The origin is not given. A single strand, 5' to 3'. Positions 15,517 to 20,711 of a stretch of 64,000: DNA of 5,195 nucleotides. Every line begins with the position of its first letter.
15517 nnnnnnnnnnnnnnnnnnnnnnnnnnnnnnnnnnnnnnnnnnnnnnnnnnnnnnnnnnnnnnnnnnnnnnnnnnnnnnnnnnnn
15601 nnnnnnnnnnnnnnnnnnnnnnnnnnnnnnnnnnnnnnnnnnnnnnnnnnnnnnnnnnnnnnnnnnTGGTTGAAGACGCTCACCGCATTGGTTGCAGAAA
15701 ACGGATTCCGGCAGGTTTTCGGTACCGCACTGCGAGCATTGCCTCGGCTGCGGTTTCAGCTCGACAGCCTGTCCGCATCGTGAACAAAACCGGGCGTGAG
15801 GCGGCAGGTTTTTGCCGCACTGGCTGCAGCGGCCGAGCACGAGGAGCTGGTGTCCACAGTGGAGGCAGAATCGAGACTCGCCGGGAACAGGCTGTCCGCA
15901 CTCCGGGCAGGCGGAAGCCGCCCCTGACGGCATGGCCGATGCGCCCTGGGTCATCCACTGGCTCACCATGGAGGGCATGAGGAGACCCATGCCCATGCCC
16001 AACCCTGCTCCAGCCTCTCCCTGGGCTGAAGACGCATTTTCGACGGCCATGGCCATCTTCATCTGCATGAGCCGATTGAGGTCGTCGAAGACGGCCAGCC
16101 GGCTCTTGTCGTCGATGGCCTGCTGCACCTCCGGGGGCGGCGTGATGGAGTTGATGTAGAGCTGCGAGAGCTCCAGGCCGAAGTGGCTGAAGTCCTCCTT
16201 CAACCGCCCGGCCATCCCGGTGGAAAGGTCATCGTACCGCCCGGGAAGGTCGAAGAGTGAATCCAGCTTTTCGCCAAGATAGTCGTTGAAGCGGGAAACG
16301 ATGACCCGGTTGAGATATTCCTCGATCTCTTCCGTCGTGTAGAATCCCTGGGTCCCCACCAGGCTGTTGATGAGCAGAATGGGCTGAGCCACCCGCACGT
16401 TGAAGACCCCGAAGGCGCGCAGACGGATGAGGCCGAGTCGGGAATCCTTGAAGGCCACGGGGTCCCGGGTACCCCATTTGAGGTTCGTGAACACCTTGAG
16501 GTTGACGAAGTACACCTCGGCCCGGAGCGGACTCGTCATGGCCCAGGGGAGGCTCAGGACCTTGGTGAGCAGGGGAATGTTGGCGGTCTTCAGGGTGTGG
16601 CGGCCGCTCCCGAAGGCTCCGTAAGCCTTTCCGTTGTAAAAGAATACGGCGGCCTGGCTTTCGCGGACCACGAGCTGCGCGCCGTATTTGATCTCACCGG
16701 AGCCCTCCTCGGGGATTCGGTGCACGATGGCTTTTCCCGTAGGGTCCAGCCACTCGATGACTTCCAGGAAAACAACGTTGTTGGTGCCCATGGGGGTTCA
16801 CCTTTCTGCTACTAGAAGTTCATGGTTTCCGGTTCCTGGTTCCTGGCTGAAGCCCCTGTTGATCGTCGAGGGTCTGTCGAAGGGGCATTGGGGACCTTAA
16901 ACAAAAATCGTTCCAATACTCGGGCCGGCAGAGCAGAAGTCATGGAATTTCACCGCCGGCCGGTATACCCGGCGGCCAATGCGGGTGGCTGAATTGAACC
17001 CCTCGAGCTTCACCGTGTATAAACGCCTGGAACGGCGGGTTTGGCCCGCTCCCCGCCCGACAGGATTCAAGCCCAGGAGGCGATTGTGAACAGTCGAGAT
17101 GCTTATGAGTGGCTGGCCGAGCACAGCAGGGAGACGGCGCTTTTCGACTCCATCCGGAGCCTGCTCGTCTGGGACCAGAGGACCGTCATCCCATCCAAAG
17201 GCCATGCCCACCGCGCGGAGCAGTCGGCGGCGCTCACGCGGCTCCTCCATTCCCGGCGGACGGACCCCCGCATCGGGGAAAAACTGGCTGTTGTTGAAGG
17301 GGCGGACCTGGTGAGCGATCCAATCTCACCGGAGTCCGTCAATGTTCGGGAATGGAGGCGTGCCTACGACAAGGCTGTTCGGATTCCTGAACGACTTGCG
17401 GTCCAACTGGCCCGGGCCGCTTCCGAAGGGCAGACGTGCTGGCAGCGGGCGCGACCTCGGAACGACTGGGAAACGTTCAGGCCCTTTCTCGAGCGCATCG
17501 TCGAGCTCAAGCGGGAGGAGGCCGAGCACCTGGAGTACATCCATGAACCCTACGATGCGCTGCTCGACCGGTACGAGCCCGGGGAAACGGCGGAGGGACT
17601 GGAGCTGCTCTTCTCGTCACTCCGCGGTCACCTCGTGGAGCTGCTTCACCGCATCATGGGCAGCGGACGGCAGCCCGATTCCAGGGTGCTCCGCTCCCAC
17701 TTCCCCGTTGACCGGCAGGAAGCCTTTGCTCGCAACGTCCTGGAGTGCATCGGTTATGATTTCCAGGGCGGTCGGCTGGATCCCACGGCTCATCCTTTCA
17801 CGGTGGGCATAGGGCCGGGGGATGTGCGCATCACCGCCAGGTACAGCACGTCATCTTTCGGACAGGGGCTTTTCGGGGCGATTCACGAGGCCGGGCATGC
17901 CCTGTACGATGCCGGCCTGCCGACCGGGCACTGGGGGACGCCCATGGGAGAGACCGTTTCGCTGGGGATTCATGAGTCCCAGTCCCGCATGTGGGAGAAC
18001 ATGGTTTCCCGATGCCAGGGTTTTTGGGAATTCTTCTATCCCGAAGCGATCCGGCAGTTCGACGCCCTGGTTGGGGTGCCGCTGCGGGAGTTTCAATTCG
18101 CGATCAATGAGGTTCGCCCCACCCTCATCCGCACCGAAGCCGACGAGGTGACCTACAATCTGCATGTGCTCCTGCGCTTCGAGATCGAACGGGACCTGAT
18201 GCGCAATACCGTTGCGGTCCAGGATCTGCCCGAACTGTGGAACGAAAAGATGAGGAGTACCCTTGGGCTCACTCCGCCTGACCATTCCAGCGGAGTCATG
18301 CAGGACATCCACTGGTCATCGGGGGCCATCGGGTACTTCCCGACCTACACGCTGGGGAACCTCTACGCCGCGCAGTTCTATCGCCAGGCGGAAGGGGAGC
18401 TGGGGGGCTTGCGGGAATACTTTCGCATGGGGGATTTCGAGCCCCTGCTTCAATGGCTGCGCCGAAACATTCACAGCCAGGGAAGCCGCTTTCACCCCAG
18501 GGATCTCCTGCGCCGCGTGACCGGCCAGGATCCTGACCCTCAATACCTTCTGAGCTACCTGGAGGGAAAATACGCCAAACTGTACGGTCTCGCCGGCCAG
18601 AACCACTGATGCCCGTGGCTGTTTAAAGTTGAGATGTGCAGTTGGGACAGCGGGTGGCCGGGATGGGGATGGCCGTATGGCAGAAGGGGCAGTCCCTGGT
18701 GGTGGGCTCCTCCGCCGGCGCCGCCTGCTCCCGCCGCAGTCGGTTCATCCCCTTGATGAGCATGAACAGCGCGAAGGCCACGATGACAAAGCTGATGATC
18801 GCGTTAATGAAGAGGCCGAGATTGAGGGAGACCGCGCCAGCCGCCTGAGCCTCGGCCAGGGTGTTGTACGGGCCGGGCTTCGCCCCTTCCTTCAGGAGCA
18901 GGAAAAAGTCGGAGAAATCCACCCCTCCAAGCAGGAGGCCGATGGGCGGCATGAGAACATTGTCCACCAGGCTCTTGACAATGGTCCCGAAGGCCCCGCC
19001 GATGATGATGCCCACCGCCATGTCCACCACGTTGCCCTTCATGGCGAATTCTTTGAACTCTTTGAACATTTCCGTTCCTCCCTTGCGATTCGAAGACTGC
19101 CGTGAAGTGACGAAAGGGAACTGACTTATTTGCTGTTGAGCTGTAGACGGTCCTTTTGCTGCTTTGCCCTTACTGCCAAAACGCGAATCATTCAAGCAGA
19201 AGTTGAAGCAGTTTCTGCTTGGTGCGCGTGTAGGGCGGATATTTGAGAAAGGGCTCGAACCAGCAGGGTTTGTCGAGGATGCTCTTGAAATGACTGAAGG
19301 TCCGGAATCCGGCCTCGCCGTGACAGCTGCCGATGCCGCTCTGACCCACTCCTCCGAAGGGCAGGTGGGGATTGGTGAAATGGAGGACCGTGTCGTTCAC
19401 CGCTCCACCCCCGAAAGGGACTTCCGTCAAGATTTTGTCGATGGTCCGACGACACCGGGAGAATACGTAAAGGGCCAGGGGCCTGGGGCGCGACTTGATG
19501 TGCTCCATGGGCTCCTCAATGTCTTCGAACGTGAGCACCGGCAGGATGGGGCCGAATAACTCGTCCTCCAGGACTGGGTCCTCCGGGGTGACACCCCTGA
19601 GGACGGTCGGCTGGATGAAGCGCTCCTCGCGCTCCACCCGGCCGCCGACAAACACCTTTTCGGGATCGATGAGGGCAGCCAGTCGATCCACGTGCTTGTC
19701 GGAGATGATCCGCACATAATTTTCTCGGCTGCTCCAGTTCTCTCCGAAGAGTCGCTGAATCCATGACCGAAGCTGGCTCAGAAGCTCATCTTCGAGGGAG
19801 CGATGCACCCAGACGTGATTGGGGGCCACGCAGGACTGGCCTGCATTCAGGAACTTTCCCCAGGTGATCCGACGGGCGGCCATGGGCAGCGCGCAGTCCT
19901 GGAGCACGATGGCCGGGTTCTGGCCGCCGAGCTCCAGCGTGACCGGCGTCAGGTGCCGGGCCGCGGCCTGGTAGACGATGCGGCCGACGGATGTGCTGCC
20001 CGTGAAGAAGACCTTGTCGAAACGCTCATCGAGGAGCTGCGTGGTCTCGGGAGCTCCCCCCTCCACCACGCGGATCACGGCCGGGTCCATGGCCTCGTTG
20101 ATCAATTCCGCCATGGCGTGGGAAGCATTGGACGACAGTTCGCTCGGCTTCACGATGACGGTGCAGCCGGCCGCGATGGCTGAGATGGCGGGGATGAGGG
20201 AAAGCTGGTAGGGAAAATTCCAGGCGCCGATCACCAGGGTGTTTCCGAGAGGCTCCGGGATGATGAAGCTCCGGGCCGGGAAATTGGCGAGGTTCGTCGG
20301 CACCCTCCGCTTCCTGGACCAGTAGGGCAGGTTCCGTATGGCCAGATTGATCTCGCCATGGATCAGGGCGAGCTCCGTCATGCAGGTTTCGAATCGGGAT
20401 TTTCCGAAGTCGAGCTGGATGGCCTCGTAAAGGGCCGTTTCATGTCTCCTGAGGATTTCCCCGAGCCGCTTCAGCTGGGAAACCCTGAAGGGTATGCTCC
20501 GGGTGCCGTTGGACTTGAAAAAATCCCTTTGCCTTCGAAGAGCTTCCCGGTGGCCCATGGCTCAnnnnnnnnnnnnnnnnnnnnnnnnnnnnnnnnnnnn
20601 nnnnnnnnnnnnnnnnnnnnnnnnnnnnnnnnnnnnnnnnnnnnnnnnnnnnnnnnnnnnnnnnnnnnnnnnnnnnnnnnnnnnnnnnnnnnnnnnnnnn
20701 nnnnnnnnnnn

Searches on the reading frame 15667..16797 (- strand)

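Call 69: search_protein_families(library=pfam, proteins=[window:15667-16797:-], max_evalue=0.00001)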
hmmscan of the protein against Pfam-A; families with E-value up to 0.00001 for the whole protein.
window:15667-16797:- (377 aa): 9 families
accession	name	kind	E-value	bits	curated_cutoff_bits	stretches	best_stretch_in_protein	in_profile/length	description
PF13421.11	Band_7_1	-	9.5e-62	208.8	24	1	26-234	2-209/211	SPFH domain-Band 7 family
PF12773.13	DZR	-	1.6e-21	76.6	27.3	2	297-342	1-45/45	Double zinc ribbon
PF13240.11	Zn_Ribbon_1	-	2.7e-19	68.7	25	3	324-343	2-21/23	zinc-ribbon domain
PF01145.31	Band_7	-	2e-12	47.9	23.6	1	43-232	2-159/176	SPFH domain / Band 7 family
PF13248.11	Zn_ribbon_3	-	4.8e-11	42.1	27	0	297-318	5-26/26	zinc-ribbon domain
PF17032.10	Zn_ribbon_15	-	2.4e-09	38.3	28.9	0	288-315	46-73/73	zinc-ribbon family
PF24460.1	DUF7575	-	1e-06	28.4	28.5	0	294-318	3-27/28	Domain of unknown function (DUF7575)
PF24463.1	DUF7577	-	6.1e-06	26.2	28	0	352-376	3-27/27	Domain of unknown function (DUF7577)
PF07191.17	Zn_ribbon_6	-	8.3e-06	26.2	25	0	338-376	3-40/67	Double zinc ribbon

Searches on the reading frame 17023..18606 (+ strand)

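Call 69: search_protein_families(library=pfam, proteins=[window:17023-18606:+], max_evalue=0.00001)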
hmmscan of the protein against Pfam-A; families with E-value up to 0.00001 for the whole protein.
window:17023-18606:+ (528 aa): 1 family
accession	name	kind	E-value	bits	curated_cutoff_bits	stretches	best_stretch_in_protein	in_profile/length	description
PF02074.21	Peptidase_M32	-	6.7e-171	569.6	25.1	1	31-517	2-489/489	Carboxypeptidase Taq (M32) metallopeptidase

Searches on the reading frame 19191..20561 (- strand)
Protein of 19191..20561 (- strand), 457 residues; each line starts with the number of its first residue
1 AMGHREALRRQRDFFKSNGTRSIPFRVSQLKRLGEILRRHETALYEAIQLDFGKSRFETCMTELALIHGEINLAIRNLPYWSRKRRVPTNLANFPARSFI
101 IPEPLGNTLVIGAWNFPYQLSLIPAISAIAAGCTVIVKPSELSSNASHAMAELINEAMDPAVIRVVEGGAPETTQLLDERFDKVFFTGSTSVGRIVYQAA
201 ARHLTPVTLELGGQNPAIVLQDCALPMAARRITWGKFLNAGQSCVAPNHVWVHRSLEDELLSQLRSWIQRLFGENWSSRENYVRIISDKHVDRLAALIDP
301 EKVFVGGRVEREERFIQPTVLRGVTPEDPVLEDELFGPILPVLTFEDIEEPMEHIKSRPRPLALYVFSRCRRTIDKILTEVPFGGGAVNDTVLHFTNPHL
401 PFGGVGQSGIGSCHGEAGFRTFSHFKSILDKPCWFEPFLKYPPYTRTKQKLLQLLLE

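Call 69: search_protein_families(library=pfam, proteins=[window:19191-20561:-], max_evalue=0.00001)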
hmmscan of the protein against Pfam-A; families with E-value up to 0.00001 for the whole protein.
window:19191-20561:- (457 aa): 1 family
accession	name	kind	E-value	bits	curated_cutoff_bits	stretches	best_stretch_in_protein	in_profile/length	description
PF00171.27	Aldedh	-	2.1e-83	280.9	23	1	7-428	34-461/461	Aldehyde dehydrogenase family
